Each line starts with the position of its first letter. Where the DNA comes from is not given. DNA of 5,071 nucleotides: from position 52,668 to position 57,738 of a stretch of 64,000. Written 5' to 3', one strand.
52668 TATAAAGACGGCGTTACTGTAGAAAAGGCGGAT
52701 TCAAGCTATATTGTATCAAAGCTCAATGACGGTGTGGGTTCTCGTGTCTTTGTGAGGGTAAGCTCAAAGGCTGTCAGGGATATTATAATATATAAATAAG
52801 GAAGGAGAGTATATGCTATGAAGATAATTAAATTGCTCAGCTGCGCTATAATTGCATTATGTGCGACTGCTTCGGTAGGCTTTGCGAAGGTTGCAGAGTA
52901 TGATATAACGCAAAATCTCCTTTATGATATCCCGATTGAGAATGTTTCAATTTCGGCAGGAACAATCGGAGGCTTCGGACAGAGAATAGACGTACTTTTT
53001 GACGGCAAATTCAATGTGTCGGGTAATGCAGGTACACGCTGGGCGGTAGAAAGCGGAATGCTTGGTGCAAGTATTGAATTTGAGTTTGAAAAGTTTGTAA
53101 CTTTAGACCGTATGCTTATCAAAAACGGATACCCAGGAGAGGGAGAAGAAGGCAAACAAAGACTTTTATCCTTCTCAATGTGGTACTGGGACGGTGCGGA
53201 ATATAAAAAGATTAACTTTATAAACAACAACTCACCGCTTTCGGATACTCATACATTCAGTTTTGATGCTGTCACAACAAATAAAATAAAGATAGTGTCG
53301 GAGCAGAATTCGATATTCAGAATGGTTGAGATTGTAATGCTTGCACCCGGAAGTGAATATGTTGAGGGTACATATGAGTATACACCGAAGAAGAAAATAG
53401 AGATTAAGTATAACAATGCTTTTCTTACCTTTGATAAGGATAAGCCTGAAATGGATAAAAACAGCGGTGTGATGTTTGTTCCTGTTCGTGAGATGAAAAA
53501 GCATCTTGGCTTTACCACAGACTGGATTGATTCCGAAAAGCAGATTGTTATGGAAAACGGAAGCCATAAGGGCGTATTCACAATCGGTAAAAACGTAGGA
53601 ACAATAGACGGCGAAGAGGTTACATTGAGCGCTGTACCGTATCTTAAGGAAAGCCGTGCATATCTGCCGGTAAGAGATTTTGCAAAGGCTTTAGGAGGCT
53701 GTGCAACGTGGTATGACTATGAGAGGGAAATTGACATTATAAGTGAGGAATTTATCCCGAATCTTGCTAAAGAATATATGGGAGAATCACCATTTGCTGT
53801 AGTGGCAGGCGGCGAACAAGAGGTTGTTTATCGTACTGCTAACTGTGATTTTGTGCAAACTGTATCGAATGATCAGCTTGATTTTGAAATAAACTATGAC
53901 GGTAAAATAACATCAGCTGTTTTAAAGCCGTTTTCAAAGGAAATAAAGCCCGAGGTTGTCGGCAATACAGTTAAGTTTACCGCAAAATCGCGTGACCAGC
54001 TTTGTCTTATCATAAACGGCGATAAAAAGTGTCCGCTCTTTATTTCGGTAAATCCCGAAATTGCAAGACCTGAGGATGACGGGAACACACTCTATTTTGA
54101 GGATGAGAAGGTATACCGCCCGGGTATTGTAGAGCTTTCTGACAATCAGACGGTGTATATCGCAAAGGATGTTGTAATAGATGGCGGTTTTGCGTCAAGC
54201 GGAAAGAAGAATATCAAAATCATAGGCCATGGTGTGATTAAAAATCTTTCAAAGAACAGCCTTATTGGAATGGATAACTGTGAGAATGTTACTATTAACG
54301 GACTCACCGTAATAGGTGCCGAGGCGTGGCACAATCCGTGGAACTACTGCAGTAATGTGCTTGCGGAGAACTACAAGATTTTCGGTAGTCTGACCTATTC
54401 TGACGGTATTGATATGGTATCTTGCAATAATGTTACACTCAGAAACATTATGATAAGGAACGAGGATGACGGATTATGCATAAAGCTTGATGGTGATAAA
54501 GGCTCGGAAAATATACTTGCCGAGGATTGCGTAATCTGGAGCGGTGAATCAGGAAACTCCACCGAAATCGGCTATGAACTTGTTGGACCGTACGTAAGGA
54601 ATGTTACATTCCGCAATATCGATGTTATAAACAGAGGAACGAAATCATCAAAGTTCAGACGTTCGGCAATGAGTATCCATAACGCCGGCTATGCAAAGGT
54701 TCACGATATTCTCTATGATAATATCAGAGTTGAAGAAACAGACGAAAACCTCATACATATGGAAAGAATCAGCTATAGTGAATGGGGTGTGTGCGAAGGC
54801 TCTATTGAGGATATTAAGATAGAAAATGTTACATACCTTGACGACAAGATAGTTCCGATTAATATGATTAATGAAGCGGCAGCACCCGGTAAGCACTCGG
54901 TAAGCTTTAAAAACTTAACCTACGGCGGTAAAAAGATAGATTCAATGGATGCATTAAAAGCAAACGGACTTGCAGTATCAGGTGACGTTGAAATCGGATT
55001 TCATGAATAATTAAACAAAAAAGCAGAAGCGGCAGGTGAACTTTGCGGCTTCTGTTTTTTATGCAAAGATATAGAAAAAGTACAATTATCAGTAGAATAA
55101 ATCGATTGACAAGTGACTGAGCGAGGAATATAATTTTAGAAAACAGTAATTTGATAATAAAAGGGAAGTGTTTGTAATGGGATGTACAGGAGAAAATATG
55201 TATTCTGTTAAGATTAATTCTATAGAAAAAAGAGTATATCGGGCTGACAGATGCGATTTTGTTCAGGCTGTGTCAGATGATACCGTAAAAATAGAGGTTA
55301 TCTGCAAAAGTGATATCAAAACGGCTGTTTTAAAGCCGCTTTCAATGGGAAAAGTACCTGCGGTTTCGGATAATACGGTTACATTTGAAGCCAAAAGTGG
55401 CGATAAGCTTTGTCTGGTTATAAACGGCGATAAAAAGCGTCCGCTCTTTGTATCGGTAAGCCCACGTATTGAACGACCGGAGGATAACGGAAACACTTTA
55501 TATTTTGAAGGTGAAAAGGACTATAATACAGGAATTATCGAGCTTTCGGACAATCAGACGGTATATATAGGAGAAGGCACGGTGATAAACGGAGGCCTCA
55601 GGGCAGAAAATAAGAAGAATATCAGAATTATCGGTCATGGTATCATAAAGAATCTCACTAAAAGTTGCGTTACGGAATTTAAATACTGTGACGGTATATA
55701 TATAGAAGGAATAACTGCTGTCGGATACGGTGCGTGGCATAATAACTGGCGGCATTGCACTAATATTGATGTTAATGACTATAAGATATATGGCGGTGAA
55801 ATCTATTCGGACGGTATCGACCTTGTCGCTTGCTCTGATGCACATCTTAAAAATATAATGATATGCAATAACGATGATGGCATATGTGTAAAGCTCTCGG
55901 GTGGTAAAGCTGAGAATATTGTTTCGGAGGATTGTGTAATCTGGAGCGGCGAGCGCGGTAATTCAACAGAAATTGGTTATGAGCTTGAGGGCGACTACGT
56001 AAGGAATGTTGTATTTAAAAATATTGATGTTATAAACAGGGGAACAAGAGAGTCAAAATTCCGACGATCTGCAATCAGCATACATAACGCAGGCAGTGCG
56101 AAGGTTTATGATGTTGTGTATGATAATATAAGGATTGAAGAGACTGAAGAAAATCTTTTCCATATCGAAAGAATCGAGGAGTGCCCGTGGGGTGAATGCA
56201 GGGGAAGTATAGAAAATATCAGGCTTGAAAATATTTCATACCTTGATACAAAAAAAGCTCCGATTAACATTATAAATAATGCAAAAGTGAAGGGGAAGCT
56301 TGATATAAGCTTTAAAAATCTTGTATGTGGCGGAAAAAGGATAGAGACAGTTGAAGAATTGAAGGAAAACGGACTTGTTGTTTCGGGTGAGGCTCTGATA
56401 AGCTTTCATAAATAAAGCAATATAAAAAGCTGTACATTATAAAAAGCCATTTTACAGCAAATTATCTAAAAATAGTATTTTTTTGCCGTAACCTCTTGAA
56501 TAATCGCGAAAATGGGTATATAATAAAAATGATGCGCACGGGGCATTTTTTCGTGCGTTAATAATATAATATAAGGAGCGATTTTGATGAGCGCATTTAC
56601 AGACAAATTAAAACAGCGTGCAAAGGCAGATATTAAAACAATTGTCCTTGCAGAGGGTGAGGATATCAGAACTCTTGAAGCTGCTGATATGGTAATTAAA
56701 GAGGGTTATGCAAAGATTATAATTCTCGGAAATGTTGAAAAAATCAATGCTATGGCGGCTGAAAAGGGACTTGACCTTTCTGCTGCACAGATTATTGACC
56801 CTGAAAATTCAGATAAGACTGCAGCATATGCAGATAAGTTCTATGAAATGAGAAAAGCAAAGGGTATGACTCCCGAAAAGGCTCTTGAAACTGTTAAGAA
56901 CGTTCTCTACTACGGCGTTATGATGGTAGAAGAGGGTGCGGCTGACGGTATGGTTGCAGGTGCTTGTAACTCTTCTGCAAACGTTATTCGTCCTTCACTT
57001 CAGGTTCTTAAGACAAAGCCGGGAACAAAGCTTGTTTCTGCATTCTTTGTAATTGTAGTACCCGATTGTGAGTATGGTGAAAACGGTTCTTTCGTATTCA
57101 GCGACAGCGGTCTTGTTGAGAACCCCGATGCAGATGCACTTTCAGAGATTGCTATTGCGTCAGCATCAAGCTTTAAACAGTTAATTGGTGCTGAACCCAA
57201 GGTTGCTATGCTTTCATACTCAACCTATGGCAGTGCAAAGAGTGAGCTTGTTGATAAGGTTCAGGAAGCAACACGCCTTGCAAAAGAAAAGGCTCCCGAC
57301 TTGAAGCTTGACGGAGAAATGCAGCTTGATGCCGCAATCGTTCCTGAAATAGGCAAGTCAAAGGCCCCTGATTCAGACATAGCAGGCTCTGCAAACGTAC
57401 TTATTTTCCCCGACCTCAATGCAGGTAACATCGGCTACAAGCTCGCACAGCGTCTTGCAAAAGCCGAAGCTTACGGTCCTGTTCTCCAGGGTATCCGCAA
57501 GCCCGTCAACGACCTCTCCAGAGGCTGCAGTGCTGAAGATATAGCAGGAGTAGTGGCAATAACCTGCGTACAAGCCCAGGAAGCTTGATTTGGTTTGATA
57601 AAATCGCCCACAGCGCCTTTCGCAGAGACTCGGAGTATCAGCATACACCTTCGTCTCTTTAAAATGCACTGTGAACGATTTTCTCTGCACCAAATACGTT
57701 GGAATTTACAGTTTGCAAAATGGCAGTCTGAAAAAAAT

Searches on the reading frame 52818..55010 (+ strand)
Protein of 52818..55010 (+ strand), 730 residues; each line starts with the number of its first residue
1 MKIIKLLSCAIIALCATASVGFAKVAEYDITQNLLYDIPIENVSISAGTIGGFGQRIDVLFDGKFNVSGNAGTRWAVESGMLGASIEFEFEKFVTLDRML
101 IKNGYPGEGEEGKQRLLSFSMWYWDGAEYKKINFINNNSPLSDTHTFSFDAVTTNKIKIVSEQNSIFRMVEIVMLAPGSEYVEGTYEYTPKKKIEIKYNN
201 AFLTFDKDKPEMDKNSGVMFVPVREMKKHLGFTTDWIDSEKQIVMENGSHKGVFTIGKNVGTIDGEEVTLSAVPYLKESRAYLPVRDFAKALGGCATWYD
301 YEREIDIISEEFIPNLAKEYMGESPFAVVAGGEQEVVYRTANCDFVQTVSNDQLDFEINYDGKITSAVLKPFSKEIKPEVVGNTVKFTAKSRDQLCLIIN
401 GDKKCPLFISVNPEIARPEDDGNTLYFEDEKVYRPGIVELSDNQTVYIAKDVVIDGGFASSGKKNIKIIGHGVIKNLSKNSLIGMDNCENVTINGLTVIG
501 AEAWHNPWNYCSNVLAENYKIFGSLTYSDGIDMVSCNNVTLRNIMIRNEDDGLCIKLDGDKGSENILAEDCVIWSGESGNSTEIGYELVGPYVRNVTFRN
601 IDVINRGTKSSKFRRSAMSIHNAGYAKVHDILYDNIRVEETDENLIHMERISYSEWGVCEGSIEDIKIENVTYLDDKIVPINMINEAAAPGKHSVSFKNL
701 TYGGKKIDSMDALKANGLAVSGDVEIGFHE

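Call 24: search_protein_families(library=pfam, proteins=[window:52818-55010:+], max_evalue=0.00001)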
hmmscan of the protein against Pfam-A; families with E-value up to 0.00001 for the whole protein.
window:52818-55010:+ (730 aa): 2 families
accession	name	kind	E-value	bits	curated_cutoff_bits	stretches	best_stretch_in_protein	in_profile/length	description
PF07833.16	Cu_amine_oxidN1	-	1.3e-17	64.1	24.2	1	207-306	10-107/108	Copper amine oxidase N-terminal domain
PF00295.23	Glyco_hydro_28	-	1.1e-12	48.2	22.9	1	444-673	59-273/324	Glycosyl hydrolases family 28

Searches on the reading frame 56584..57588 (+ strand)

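Call 24: search_protein_families(library=pfam, proteins=[window:56584-57588:+], max_evalue=0.00001)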
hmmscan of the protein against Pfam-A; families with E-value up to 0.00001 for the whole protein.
window:56584-57588:+ (334 aa): 1 family
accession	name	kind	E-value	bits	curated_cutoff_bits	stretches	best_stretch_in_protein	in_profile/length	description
PF01515.24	PTA_PTB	-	2e-126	422.1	24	1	5-328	2-319/319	Phosphate acetyl/butaryl transferase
